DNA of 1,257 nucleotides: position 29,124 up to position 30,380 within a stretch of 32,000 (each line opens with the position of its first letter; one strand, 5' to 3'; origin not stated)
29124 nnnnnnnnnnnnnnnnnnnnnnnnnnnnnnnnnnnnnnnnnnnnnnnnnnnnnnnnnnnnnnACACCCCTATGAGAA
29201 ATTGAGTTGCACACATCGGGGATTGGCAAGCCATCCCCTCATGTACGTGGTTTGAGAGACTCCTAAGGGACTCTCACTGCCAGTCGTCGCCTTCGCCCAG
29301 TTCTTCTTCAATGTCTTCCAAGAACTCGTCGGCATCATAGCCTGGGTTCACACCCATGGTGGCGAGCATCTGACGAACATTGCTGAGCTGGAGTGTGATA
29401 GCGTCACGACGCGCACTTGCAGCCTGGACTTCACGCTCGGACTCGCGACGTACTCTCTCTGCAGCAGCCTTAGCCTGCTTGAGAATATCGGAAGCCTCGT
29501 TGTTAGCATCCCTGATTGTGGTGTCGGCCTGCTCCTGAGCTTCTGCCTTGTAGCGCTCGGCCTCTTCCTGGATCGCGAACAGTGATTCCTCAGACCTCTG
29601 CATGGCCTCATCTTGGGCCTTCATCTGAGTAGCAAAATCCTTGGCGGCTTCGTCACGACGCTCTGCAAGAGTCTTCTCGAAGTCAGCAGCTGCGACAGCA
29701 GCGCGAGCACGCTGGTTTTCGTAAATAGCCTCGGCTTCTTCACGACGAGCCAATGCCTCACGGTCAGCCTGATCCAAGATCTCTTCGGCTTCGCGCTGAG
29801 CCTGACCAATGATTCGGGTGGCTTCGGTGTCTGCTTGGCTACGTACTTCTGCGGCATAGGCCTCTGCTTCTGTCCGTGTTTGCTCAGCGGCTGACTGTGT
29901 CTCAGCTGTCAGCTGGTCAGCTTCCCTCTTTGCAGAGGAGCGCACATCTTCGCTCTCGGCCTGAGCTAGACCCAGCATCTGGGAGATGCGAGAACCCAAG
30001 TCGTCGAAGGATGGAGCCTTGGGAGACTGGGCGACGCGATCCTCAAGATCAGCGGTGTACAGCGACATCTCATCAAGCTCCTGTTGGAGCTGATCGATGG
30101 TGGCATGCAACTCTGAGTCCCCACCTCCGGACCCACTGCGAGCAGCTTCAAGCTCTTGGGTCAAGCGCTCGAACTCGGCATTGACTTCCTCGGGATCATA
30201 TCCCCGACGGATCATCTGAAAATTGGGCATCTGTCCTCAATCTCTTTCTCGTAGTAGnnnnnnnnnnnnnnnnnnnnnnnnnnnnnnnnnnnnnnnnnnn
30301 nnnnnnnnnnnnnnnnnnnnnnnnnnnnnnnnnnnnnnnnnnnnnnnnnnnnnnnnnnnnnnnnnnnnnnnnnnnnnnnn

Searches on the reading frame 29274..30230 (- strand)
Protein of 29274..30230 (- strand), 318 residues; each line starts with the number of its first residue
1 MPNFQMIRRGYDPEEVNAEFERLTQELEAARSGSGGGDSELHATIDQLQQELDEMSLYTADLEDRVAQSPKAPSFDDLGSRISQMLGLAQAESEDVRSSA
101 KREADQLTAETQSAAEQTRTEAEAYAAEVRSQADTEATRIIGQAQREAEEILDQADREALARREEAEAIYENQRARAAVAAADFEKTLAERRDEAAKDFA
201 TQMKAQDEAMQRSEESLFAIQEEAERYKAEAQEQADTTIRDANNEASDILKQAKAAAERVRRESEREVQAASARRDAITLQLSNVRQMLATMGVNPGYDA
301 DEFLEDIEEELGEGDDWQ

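Call 20: search_protein_families(library=pfam, proteins=[window:29274-30230:-], max_evalue=0.001)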
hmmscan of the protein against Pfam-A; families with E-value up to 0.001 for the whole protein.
window:29274-30230:- (318 aa): 2 families
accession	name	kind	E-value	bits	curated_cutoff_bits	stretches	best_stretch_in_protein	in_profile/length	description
PF05103.18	DivIVA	-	6.5e-15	55.7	28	2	39-129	21-112/131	DivIVA protein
PF01442.23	Apolipoprotein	-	1.1e-06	28.9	90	1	47-212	1-165/190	Apolipoprotein A1/A4/E domain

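Call 38: find_encoding_contigs(protein=window:29274-30230:-, flank=10000, max_places=4)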
Protein window:29274-30230:- (318 aa): 1 contig read that carries it; 1 place shown.
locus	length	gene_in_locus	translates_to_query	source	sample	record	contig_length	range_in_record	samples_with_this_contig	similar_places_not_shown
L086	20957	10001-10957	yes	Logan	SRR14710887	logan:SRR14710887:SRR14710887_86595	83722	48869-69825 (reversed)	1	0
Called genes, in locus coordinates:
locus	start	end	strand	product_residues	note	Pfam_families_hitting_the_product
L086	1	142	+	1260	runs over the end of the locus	PF00270:DEAD (weak), PF13245:AAA_19 (faint), PF13401:AAA_22 (faint), PF00271:Helicase_C, PF21010:HA2_C, PF07717:OB_NTP_bind, PF11898:DUF3418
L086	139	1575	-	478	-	PF00464:SHMT, PF00155:Aminotran_1_2 (weak)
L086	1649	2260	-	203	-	PF01184:Gpr1_Fun34_YaaH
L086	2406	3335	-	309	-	-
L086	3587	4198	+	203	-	PF01386:Ribosomal_L25p, PF14693:Ribosomal_TL5_C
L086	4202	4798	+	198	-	PF01195:Pept_tRNA_hydro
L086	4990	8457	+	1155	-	PF17757:UvrB_inter, PF02559:CarD_TRCF_RID, PF00270:DEAD, PF04851:ResIII (weak), PF00271:Helicase_C, PF22590:Cas3-like_C_2 (weak), PF03461:TRCF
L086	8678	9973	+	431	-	-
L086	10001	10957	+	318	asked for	PF05103:DivIVA (weak), PF01442:Apolipoprotein (weak), PF28068:Scy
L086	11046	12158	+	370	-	PF00483:NTP_transferase, PF12804:NTP_transf_3, PF22640:ManC_GMP_beta-helix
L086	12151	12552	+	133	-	-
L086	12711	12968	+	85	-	PF02467:Whib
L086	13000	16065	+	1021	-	PF00535:Glycos_transf_2, PF13641:Glyco_tranf_2_3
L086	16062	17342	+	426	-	PF18986:DUF5719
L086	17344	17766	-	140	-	PF06262:Zincin_1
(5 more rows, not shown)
